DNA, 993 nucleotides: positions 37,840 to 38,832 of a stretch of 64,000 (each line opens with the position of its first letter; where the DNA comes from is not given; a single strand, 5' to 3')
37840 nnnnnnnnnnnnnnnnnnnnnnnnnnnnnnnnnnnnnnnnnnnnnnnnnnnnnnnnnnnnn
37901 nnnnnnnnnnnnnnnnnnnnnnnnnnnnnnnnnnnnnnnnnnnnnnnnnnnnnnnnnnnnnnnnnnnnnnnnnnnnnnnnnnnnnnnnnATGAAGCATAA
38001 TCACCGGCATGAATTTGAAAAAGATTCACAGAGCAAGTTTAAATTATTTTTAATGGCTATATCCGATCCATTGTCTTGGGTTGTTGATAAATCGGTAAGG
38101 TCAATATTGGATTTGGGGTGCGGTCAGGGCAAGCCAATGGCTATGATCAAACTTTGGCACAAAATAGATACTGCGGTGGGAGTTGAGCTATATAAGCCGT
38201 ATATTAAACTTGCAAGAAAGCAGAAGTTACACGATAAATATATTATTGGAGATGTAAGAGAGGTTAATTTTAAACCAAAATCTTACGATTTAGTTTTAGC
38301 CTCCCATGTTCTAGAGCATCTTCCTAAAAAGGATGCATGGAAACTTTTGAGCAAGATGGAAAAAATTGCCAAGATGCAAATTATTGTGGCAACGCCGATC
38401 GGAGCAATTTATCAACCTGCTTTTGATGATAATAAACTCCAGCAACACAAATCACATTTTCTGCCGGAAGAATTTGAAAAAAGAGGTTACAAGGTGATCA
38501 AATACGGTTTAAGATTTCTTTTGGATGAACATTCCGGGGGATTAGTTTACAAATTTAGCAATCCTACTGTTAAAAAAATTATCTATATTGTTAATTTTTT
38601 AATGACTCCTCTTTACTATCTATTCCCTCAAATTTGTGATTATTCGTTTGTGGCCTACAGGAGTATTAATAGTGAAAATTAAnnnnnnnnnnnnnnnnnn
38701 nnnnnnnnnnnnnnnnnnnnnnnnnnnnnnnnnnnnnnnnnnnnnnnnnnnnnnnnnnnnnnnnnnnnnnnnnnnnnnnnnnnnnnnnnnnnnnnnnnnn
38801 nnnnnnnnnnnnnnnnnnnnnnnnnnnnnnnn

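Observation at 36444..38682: GT2::methyltransferase fusion followed by a tandem duplicate of the methyltransferase domain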

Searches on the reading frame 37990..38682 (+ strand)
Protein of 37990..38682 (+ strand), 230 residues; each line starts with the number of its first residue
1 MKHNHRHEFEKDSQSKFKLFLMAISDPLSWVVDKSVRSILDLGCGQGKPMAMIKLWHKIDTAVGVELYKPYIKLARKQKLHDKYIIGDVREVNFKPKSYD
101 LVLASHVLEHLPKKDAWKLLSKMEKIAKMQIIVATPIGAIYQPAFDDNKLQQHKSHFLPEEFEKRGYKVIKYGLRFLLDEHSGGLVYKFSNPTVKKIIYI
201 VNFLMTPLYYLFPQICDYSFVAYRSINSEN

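Call 3: search_protein_families(library=pfam, proteins=[window:37990-38682:+], max_evalue=0.01)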
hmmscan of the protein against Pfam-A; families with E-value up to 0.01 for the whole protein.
window:37990-38682:+ (230 aa): 7 families
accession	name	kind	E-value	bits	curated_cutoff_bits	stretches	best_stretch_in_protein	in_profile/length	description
PF08241.18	Methyltransf_11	-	2.1e-13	51.1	21.2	1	40-128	1-88/95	Methyltransferase domain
PF13649.12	Methyltransf_25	-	1.4e-12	48.5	27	1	39-128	1-94/97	Methyltransferase domain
PF13489.12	Methyltransf_23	-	1e-07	32.3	27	1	33-125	20-106/164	Methyltransferase domain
PF08242.18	Methyltransf_12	-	1.1e-07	32.9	30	1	40-127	1-92/98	Methyltransferase domain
PF13847.12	Methyltransf_31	-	1.7e-06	28.2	27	1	37-132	5-106/145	Methyltransferase domain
PF07021.18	MetW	-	0.00015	21.9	21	1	38-136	16-110/193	Methionine biosynthesis protein MetW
PF09243.16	Rsm22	-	0.00032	20.7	23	1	37-134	36-140/275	Mitochondrial small ribosomal subunit Rsm22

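Call 9: search_protein_families(library=ncbifam, proteins=[window:37990-38682:+], max_evalue=0.01)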
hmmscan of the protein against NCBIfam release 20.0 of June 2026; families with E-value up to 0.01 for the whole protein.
window:37990-38682:+ (230 aa): 21 families
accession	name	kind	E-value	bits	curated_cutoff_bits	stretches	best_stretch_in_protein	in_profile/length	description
NF041255.1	mycofact_MftM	equivalog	5.2e-09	35.8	200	1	74-184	180-284/289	mycofactocin oligosaccharide methyltransferase MftM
TIGR02072.1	BioC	equivalog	7.1e-08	32.5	184.95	1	36-115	35-114/244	malonyl-ACP O-methyltransferase BioC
NF045667.1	MTase_DVU1556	equivalog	1.8e-07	30.8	155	1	37-116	24-102/213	DVU_1556 family methyltransferase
NF002463.0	PRK01683.1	equivalog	2.7e-07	30.4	297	1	26-122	22-115/258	trans-aconitate 2-methyltransferase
NF007610.0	PRK10258.1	equivalog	7e-07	28.8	342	1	30-105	37-110/251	malonyl-ACP O-methyltransferase BioC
NF004851.0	PRK06202.1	equivalog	7.6e-07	28.8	243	1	34-133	59-164/237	hypothetical protein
TIGR02081.1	metW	equivalog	1.1e-06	28.4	189.5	1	31-132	11-107/194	methionine biosynthesis protein MetW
TIGR02021.1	BchM-ChlM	equivalog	3.6e-06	26.6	158.9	1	28-134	45-154/218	magnesium protoporphyrin IX methyltransferase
TIGR01983.1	UbiG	equivalog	4e-06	26.3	102.95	1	36-116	50-134/228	bifunctional 2-polyprenyl-6-hydroxyphenol methylase/3-demethylubiquinol 3-O-methyltransferase UbiG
NF004452.0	PRK05785.1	equivalog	0.0001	21.8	207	1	32-134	48-145/228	hypothetical protein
TIGR04074.1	bacter_Hen1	equivalog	0.00015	20.4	340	1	23-147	270-404/462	3' terminal RNA ribose 2'-O-methyltransferase Hen1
NF010703.0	PRK14103.1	equivalog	0.00057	19.4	320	1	25-128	19-118/256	trans-aconitate 2-methyltransferase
NF040539.1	AST_met_ArsM_2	exception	0.00088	19.2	240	1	30-127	51-155/262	putative arsinothricin biosynthesis methyltransferase ArsM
NF001244.0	PRK00216.1-5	equivalog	0.00096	18.5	216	1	29-128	42-146/236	bifunctional demethylmenaquinone methyltransferase/2-methoxy-6-polyprenyl-1,4-benzoquinol methylase UbiE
NF043040.1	corrin_prot_MT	hypoth_equivalog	0.00097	18.6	180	1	35-128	41-140/216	corrinoid protein-associated methyltransferase CpaM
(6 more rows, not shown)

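Call 20: find_homologous_proteins(query=window:37990-38682:+, max_evalue=0.00001)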
Query window:37990-38682:+ (230 aa): 24 proteins with E <= 0.00001 among 262 candidates.
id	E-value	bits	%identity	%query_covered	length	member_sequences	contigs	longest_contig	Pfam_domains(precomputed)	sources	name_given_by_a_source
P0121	2.1e-151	520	100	100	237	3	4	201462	PF13847.13,PF13489.13,PF13649.13,PF08241.19,PF08242.19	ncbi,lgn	-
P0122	1.6e-112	393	72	98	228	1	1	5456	PF07021.19,PF13847.13,PF13489.13,PF13649.13,PF08241.19,PF08242.19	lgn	-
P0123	1.0e-106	374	69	100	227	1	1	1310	PF13847.13,PF13489.13,PF13649.13,PF08241.19,PF08242.19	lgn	-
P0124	7.1e-102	358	72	93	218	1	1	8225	PF07021.19,PF13847.13,PF13489.13,PF13649.13,PF08241.19,PF08242.19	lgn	-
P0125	2.1e-99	350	65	97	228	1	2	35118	PF07021.19,PF13847.13,PF13489.13,PF13649.13,PF08241.19,PF08242.19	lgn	-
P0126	5.2e-95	335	69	89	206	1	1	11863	PF07021.19,PF13847.13,PF13489.13,PF13649.13,PF08241.19,PF08242.19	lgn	-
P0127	6.4e-89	315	63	91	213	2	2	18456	PF07021.19,PF13847.13,PF13489.13,PF13649.13,PF08241.19,PF08242.19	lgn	-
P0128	3.4e-85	303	60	91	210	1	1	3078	PF07021.19,PF13847.13,PF13489.13,PF13649.13,PF08241.19,PF08242.19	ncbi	ncbi:MAG TPA: class I SAM-dependent methyltransferase [Puia sp.]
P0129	3.5e-83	297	61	93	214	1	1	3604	PF07021.19,PF13847.13,PF13489.13,PF13649.13,PF08241.19,PF08242.19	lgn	-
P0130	1.6e-81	291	58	95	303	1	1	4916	PF07021.19,PF13847.13,PF13489.13,PF13649.13,PF01209.25,PF08241.19,PF08242.19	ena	-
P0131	1.8e-78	281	56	93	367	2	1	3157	PF07021.19,PF13847.13,PF13489.13,PF13649.13,PF08241.19,PF08242.19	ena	-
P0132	1.6e-75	272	57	94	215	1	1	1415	PF07021.19,PF13847.13,PF13489.13,PF13649.13,PF01728.26,PF08241.19,PF08242.19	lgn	-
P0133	1.7e-70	255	52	93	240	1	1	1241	PF07021.19,PF13847.13,PF13489.13,PF13649.13,PF08241.19,PF08242.19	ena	-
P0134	3.3e-70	254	51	95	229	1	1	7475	PF07021.19,PF13847.13,PF13489.13,PF13649.13,PF08241.19,PF08242.19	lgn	-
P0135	2.5e-69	251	53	90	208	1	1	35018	PF07021.19,PF13847.13,PF13489.13,PF13649.13,PF08241.19,PF08242.19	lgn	-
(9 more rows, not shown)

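Call 21: list_cluster_members(proteins=[P0121, P0001, P0003])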
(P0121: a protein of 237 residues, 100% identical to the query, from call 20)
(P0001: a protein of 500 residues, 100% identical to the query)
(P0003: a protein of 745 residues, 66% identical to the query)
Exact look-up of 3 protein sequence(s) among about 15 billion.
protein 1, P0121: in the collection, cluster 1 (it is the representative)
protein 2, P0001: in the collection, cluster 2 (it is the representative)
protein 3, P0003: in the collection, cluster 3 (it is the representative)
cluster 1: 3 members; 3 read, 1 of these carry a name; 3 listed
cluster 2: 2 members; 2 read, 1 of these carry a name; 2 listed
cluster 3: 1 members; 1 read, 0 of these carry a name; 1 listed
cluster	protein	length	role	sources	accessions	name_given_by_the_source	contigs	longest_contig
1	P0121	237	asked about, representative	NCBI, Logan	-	-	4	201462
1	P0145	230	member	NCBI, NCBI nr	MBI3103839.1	class I SAM-dependent methyltransferase [Candidatus Daviesbacteria bacterium]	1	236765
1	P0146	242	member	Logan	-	-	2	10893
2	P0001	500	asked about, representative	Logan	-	-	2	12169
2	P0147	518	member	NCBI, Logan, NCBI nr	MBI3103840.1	glycosyltransferase [Candidatus Daviesbacteria bacterium]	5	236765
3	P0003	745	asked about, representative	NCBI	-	-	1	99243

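Call 67: search_protein_representatives(protein=window:37990-38682:+)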
Query: 230 residues. Proteins with E-value up to 0.001 (for the whole library): 6024; up to 1e-10: 1189; up to 1e-30: 29. The best 150 are listed.
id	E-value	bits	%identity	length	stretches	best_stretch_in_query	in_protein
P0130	5.0e-82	291.1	59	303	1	12-227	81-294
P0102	3.5e-79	281.9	58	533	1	15-227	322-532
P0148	6.7e-66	238.4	49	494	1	15-226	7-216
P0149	4.5e-64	232.4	37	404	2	33-217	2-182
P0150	3.1e-63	229.6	50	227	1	17-227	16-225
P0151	9.9e-46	172.4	41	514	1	16-215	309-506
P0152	1.1e-42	162.4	40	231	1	20-226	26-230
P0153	2.9e-40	154.5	36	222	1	16-225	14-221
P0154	4.2e-38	147.4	37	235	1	23-212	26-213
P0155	2.0e-37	145.3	36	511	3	31-215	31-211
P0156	5.9e-36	140.4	41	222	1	34-217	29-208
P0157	4.2e-35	137.6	39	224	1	15-218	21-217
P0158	1.0e-34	136.4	41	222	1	34-216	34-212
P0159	5.1e-34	134.1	42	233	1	24-229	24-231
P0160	6.2e-33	130.5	39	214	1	30-219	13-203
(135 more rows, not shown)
